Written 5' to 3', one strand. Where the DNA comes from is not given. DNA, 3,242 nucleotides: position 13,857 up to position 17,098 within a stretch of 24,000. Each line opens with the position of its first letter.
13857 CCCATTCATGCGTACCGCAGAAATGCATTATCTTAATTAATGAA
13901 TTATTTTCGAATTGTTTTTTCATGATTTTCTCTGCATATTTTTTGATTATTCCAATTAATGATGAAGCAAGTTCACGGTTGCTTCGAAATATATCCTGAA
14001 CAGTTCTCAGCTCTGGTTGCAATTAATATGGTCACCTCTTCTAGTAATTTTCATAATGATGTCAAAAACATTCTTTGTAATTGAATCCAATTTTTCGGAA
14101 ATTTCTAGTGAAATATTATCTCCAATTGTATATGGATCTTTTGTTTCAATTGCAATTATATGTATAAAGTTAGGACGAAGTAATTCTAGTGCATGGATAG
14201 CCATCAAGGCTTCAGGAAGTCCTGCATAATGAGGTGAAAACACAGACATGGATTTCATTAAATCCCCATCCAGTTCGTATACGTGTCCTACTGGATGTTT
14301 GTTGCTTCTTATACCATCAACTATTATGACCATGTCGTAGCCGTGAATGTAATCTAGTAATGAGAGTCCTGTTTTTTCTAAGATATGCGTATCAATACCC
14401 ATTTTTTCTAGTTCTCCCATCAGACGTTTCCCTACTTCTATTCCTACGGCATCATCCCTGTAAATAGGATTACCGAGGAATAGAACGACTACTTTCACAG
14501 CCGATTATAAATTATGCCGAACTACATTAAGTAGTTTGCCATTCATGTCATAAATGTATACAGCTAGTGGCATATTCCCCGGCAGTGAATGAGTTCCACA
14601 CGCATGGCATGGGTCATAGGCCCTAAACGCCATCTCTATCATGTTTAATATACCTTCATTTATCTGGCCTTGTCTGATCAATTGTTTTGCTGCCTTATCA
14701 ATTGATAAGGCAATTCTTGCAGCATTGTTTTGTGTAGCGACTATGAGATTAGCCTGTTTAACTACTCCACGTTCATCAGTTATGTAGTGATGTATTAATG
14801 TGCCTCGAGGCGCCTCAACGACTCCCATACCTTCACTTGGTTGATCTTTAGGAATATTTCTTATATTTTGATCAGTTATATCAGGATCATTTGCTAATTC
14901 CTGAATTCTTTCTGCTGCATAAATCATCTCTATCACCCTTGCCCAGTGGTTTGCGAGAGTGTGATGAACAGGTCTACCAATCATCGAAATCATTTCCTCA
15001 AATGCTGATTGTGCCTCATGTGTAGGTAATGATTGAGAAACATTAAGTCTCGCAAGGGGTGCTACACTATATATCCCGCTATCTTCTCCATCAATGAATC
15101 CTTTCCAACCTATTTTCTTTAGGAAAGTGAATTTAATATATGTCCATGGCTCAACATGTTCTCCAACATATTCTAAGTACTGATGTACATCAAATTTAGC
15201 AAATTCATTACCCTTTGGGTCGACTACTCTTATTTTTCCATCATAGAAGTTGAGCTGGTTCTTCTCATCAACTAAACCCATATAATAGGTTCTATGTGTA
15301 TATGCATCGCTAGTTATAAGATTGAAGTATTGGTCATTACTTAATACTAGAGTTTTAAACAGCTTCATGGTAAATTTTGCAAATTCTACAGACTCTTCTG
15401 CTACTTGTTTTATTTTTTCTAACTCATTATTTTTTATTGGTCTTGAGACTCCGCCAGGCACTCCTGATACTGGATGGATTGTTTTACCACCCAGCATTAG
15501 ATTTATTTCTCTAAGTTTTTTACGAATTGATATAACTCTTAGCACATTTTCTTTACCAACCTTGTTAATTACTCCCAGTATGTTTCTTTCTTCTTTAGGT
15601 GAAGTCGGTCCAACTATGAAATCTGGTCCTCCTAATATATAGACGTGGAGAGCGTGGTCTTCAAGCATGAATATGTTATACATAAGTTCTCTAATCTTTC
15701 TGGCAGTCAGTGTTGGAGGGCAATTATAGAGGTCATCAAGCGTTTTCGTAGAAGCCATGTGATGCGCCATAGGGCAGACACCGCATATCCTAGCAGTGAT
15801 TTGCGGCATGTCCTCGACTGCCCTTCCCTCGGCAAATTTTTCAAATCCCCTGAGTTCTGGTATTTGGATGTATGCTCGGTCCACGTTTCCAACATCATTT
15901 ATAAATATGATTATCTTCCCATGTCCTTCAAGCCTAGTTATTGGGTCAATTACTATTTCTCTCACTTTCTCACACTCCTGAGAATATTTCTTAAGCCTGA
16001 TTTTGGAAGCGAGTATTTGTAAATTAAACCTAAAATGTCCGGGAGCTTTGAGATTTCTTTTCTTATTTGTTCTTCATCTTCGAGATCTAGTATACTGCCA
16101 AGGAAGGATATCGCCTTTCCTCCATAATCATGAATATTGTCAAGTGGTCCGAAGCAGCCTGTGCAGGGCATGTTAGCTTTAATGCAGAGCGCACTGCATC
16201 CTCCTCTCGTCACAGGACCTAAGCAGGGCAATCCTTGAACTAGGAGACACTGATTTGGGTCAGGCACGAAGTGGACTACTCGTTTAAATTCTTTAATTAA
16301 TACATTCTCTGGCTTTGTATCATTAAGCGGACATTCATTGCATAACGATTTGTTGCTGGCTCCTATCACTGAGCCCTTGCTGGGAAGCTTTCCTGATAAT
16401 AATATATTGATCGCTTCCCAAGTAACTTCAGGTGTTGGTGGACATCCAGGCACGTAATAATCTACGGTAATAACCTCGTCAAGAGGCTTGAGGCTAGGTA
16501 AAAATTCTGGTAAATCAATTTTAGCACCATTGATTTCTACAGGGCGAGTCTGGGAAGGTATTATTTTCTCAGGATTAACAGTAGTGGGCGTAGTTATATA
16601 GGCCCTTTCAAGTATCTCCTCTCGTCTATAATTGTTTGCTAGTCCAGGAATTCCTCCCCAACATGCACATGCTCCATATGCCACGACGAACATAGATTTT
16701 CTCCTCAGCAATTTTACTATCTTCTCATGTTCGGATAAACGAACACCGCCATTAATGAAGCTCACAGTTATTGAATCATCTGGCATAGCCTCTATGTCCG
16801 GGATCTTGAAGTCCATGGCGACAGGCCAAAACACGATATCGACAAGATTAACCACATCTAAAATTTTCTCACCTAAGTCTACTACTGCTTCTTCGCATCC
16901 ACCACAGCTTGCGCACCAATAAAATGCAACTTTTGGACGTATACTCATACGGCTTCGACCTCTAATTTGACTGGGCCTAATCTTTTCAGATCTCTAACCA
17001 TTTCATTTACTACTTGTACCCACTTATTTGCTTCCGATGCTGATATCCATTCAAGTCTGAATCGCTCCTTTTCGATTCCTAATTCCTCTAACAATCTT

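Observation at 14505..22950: Cytoplasmic Mvh-type [NiFe]-hydrogenase co-operonic with a Qmo-like module (two HdrA-like flavoproteins plus two membrane FeS/cytochrome-b fusions) and no HdrBC: candidate quinone-coupled bifurcating hydrogenase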

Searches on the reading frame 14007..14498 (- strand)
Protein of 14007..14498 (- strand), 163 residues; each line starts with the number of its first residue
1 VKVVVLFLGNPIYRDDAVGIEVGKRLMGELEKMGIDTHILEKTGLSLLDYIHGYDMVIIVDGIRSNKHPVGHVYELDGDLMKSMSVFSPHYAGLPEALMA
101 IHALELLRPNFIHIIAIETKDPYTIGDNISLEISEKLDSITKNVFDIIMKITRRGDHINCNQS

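Call 4: search_protein_families(library=pfam, proteins=[window:14007-14498:-], max_evalue=0.01)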
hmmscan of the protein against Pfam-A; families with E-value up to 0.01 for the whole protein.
window:14007-14498:- (163 aa): 1 family
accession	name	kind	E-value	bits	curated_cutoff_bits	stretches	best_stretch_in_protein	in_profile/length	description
PF01750.23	HycI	-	1.4e-07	31.8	23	1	44-144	26-127/130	Hydrogenase maturation protease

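Call 5: search_protein_families(library=ncbifam, proteins=[window:14007-14498:-], max_evalue=0.01)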
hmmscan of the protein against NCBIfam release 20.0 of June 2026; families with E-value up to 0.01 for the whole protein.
window:14007-14498:- (163 aa): 6 families
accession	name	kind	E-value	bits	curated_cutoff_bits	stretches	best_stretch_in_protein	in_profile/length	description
TIGR00072.1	hydrog_prot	superfamily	3.7e-21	75.7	47.45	1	5-146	2-143/145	hydrogenase maturation protease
TIGR00140.1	hupD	subfamily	2.2e-10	40.7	151.8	1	3-148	1-147/151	HyaD/HybD family hydrogenase maturation endopeptidase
NF007777.0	PRK10466.1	equivalog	2.3e-10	40.5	190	1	1-140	1-141/164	HyaD/HybD family hydrogenase maturation endopeptidase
NF045519.1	NiFeSe_H2_mat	exception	8e-08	32.2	190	1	2-148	2-147/152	NiFeSe hydrogenase maturation protease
TIGR00130.1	frhD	equivalog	0.00066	19.8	134.95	1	2-150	4-149/153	coenzyme F420-reducing hydrogenase, FrhD protein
NF007616.0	PRK10264.1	equivalog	0.0014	18.3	261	1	2-69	5-73/195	hydrogenase 1 maturation protease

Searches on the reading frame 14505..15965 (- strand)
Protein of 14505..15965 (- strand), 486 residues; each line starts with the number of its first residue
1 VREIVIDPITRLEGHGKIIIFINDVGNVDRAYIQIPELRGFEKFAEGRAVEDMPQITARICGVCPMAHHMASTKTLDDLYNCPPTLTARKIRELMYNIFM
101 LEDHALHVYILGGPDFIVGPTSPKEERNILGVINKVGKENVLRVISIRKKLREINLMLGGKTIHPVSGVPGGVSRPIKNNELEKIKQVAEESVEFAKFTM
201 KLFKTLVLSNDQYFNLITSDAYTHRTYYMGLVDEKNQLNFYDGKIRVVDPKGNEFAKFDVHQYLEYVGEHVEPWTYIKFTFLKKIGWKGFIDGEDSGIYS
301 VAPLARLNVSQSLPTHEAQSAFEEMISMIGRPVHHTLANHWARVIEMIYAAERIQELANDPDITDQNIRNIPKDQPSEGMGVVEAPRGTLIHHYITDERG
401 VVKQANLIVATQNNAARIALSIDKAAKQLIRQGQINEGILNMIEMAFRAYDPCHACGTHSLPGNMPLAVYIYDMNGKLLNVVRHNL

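Call 4: search_protein_families(library=pfam, proteins=[window:14505-15965:-], max_evalue=0.01)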
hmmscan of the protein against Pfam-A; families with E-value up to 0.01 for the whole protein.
window:14505-15965:- (486 aa): 1 family
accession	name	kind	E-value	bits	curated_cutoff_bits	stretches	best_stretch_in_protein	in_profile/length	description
PF00374.24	NiFeSe_Hases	-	5.9e-37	128.2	25.8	2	39-117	1-79/508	Nickel-dependent hydrogenase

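Call 5: search_protein_families(library=ncbifam, proteins=[window:14505-15965:-], max_evalue=0.01)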
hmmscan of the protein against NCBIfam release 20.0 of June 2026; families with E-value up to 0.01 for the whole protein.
window:14505-15965:- (486 aa): 11 families
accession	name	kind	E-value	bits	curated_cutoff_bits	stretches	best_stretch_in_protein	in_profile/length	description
NF041785.2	VhuA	equivalog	7.7e-113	377.2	800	1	1-430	1-417/418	F420-non-reducing hydrogenase Vhu subunit A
NF040828.1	sulfhyd_ShyA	equivalog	1.2e-52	179.2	700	2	4-228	3-219/415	NAD(P)-dependent hydrogenase/sulfhydrogenase 2 subunit alpha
NF033181.1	NiFeSe_hydrog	equivalog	2.9e-49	168.3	600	2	1-121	1-120/507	nickel-dependent hydrogenase large subunit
NF045518.1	H2_NiFeSe_large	exception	2.4e-47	161.9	780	1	3-461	3-482/485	NiFeSe hydrogenase large subunit HysA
TIGR03295.1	frhA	equivalog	8e-42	143.6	392.5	2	3-207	4-196/412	coenzyme F420 hydrogenase subunit alpha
NF040832.1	sulfhyd_HydA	equivalog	2.2e-36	125.9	880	1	4-459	5-422/426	NADPH-dependent hydrogenase/sulfhydrogenase 1 subunit alpha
NF007778.0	PRK10467.1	equivalog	1.6e-22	79.5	969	2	3-117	4-117/567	hydrogenase 2 large subunit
NF007550.0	PRK10170.1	equivalog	9.5e-22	77.1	1101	2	2-117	17-132/597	Ni/Fe-hydrogenase large subunit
NF041786.2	VhuU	equivalog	6e-08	32.4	70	1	435-460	3-28/45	F420-non-reducing hydrogenase selenoprotein subunit VhuU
NF004739.1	PRK06075.1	equivalog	6.3e-06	25.2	360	1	28-111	27-111/384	NADH-quinone oxidoreductase subunit D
TIGR01962.1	NuoD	equivalog_domain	0.004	16.1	459.35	0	27-108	28-110/386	NADH dehydrogenase (quinone) subunit D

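Call 21: search_solved_structures(query=window:14505-15965:-, max_evalue=0.00001, show_alignments=1)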
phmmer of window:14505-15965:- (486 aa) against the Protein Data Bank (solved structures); distinct sequences matched with E-value up to 0.00001: 68 (the best 60 are shown).
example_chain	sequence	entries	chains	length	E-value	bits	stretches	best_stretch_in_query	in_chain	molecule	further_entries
7t2r_D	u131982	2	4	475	9.6e-109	367.5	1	4-482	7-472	NiFe hydrogenase large subunit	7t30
5odc_F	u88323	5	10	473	2.4e-107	362.9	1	3-478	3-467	Methyl-viologen reducing hydrogenase subunit A | Methyl-viologen reducing hydrogenase, subunit A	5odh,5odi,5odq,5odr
9sw2_F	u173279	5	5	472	9.9e-102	344.4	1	3-479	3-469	F420-non-reducing hydrogenase subunit A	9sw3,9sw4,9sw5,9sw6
9sfi_g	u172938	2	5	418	4.7e-95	322.4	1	2-428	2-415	Coenzyme F420-reducing hydrogenase, alpha subunit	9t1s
5xf9_D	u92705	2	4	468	9.9e-85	288.3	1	2-459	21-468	NAD-reducing hydrogenase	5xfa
6qgt_A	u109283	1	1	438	1.9e-33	119.2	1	4-202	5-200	F420-reducing hydrogenase, subunit alpha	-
6qgr_A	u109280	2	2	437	2.1e-33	119.1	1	4-202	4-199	Coenzyme F420 hydrogenase subunit alpha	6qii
5jsu_B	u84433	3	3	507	6.8e-32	114.1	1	4-181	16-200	Periplasmic [NiFeSe] hydrogenase, large subunit, selenocysteine-containing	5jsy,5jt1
5jsh_B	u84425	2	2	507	2.2e-30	109.1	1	4-181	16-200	Periplasmic [NiFeSe] hydrogenase, large subunit, selenocysteine-containing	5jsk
6z8o_B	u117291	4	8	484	4.2e-30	108.2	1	4-181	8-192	Periplasmic [NiFeSe] hydrogenase, large subunit, selenocysteine-containing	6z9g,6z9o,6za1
6ru9_B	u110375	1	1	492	4.5e-30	108.1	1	4-181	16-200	Periplasmic [NiFeSe] hydrogenase, large subunit, selenocysteine-containing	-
9nez_D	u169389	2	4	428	4.5e-30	108.1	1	4-460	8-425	Sulfhydrogenase 1 subunit alpha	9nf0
9e15_B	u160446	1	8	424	1e-29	106.9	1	4-459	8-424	Sulfhydrogenase 1 subunit alpha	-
6z8m_B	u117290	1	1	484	1e-29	106.9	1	4-181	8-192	Periplasmic [NiFeSe] hydrogenase, large subunit, selenocysteine-containing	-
6rtp_B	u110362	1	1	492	1e-29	106.9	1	4-181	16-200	Periplasmic [NiFeSe] hydrogenase, large subunit, selenocysteine-containing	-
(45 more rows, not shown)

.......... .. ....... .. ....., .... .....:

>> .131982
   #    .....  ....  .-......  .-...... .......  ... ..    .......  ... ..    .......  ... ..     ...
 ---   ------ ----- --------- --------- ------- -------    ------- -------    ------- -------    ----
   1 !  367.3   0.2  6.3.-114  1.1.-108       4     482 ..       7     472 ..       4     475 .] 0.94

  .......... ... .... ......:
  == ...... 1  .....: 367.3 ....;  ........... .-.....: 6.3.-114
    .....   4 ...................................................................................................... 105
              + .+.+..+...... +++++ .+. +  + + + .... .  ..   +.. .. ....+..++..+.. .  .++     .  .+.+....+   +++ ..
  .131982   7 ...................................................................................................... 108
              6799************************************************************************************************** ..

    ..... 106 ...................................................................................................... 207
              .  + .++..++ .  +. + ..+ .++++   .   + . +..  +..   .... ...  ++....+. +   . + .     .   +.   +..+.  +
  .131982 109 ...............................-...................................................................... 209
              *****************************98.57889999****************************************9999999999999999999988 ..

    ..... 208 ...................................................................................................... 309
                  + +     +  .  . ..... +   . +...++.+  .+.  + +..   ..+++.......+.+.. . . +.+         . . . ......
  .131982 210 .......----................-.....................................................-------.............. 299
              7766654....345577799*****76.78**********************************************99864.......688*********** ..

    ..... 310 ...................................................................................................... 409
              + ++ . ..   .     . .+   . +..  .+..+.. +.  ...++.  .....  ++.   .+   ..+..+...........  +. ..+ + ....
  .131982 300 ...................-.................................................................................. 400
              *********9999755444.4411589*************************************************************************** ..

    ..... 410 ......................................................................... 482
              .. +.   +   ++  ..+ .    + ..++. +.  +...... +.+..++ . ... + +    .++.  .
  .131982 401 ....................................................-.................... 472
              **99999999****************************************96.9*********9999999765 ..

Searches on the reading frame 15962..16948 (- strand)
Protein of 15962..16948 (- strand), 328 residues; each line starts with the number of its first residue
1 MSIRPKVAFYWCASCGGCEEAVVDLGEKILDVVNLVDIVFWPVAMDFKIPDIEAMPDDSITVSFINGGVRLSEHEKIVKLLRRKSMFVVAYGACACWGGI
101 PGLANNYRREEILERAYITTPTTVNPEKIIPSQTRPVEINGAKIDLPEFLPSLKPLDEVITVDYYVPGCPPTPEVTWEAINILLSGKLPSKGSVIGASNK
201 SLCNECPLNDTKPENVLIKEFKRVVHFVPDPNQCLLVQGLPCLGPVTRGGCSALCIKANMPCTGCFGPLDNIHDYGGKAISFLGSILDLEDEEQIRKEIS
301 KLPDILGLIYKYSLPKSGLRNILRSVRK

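Call 4: search_protein_families(library=pfam, proteins=[window:15962-16948:-], max_evalue=0.01)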
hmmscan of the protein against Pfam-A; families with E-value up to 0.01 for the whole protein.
window:15962-16948:- (328 aa): 1 family
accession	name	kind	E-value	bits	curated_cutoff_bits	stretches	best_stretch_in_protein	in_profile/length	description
PF01058.29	Oxidored_q6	-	1.5e-26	93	27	1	15-181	1-126/128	NADH ubiquinone oxidoreductase, 20 Kd subunit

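Call 5: search_protein_families(library=ncbifam, proteins=[window:15962-16948:-], max_evalue=0.01)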
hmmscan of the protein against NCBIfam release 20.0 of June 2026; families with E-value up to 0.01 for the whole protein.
window:15962-16948:- (328 aa): 16 families
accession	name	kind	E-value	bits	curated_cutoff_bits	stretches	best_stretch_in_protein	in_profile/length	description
NF045875.1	F420_non_VhuG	exception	7.9e-63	212.4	450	1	4-315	4-277/286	F420-non-reducing hydrogenase subunit VhuG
NF040831.1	sulfhyd_ShyD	equivalog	5.5e-25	88.4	460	2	233-297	170-232/240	NAD(P)-dependent hydrogenase/sulfhydrogenase 2 subunit delta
NF040836.1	sulfhyd_HydD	equivalog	5.6e-23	81.4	500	2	6-131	7-125/261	NADPH-dependent hydrogenase/sulfhydrogenase 1 subunit delta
TIGR03294.1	FrhG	equivalog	2.3e-17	63.5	245.5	2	5-108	2-101/228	coenzyme F420 hydrogenase subunit gamma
NF005012.1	PRK06411.1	subfamily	6.2e-09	35.6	116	1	154-183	125-154/166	NADH-quinone oxidoreductase subunit NuoB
TIGR01957.1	nuoB_fam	subfamily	1.7e-07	31.2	142.7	1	153-181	108-136/145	NADH-quinone oxidoreductase subunit B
NF011395.0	PRK14820.1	equivalog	9e-07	28.8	263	1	153-179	123-149/180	NADH-quinone oxidoreductase subunit B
NF011392.0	PRK14817.1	equivalog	9.4e-07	28.7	271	1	153-183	126-156/182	NADH-quinone oxidoreductase subunit B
NF011393.0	PRK14818.1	equivalog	3.9e-06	26.5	255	1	154-180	122-148/173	NADH dehydrogenase subunit B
NF011389.0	PRK14814.1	equivalog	1.2e-05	25.2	285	1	153-192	123-161/186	NADH dehydrogenase subunit B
NF011390.0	PRK14815.1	equivalog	1.2e-05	24.7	281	1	153-187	123-156/183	NADH dehydrogenase subunit B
NF011388.0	PRK14813.1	equivalog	2.3e-05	24.4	294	1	153-175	119-141/189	NADH dehydrogenase subunit B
NF011394.0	PRK14819.1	equivalog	2.7e-05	23.8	312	1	153-181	122-150/264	NADH-quinone oxidoreductase subunit B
NF011391.0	PRK14816.1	equivalog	0.00072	19.2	283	1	153-177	143-167/196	NADH-quinone oxidoreductase subunit B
NF009808.0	PRK13292.1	equivalog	0.0011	17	1156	1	155-183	117-145/791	NADH-quinone oxidoreductase subunit B/C/D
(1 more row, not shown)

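Call 78: search_solved_structures(query=window:15962-16948:-, max_evalue=0.001, show_alignments=1)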
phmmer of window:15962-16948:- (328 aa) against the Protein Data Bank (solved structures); distinct sequences matched with E-value up to 0.001: 18.
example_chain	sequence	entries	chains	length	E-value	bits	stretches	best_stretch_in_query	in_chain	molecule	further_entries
5odc_E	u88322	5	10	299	1.4e-65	225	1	6-317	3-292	Methyl-viologen reducing hydrogenase subunit G | Methyl-viologen reducing hydrogenase, subunit G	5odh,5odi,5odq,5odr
9sw2_E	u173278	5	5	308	1.9e-58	201.6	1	4-317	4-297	F420-non-reducing hydrogenase subunit G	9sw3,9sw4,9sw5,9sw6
9sfi_I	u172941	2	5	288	1.1e-54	189.2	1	4-281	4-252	F420-non-reducing hydrogenase small subunit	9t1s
7t2r_E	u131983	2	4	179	1.2e-30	110.3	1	4-191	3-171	NiFe hydrogenase small subunit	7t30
5xf9_C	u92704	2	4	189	1.2e-19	74.1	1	7-189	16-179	NAD-reducing hydrogenase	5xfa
9e1j_A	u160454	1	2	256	2.3e-18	69.8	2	6-131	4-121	Sulfhydrogenase 1 subunit delta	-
9nez_A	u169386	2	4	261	2.5e-18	69.7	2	6-131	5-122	Sulfhydrogenase 1 subunit delta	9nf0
9e15_A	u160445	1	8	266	2.8e-18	69.6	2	6-131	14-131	Sulfhydrogenase 1 subunit delta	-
9r51_C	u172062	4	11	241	2.8e-13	53.1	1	6-102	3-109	F420-reducing [NiFe]-hydrogenase from Methanothermococcus thermolithotrophicus subunit gam | F420-reducing [NiFe]-hydrogenase from Methanothermococcus thermolit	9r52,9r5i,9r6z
6qgr_G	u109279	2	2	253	6.5e-13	51.9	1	16-106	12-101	Coenzyme F420 hydrogenase subunit gamma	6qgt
6qii_G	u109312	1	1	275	7.5e-13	51.7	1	16-106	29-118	Coenzyme F420 hydrogenase subunit gamma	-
3zfs_B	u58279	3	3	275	5.2e-08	35.8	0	3-99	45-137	F420-REDUCING HYDROGENASE, SUBUNIT GAMMA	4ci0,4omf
6cfw_J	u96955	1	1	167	0.00021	23.9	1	152-184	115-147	Probable membrane-bound hydrogenase subunit mbhJ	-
6hum_K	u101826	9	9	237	0.00041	23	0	152-181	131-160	NAD(P)H-quinone oxidoreductase subunit K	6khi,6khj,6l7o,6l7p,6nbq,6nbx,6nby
8e9g_B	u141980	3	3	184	0.00048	22.7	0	154-181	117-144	NADH-quinone oxidoreductase subunit B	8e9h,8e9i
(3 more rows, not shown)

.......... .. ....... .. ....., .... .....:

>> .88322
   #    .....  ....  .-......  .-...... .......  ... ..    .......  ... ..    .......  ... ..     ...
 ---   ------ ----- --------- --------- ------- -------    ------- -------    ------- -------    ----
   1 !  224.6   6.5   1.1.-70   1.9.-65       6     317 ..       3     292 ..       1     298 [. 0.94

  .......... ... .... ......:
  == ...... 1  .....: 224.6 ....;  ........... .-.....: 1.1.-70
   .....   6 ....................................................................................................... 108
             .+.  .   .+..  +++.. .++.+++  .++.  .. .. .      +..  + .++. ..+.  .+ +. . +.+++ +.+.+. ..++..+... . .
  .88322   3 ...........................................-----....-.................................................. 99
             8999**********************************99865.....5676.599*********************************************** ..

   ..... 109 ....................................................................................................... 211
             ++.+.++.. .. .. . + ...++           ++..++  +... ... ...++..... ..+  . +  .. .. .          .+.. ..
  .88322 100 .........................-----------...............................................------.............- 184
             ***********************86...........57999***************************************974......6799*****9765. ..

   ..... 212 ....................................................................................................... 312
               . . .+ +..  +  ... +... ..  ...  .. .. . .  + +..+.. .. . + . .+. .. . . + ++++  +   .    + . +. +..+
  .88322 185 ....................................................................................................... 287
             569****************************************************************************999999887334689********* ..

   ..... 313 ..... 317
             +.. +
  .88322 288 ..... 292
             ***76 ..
